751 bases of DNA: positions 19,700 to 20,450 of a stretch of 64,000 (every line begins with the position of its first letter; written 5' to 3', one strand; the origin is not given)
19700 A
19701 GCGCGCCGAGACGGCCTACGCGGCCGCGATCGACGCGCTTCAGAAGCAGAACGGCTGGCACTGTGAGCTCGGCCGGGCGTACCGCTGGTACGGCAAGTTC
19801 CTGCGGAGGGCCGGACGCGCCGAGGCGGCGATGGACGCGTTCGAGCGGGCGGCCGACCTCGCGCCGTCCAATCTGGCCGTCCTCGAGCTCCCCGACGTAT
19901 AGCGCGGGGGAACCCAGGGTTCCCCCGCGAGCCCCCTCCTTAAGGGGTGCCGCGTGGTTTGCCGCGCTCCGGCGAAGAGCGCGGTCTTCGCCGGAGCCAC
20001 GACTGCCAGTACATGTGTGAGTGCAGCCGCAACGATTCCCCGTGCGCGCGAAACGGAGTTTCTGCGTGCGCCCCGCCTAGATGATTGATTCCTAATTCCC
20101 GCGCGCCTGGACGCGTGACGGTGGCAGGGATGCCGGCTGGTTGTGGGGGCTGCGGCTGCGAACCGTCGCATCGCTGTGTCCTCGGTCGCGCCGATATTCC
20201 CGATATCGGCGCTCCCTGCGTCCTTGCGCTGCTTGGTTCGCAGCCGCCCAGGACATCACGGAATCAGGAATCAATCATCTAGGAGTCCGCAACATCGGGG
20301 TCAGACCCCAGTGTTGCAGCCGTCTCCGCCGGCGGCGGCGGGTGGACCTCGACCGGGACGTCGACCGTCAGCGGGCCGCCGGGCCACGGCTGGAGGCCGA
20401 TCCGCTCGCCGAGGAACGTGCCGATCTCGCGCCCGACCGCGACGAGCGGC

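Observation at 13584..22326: Mobile/repeat elements of three different families are anchored on (C)TAG stop codons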

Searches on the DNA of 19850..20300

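Call 67: search_rna_families(source=window, start=19850, end=20300, threshold=evalue, max_evalue=1)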
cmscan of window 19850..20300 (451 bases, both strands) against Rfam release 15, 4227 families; matches with E-value up to 1: 2.
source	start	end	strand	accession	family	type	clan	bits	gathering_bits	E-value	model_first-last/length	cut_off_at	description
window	19888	19982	-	RF00062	HgcC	Gene;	-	14.6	50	0.52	3-109/130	no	HgcC family RNA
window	19945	20133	-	RF03018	RT-15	Gene; sRNA;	-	14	82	0.48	1-192/192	no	RT-15 RNA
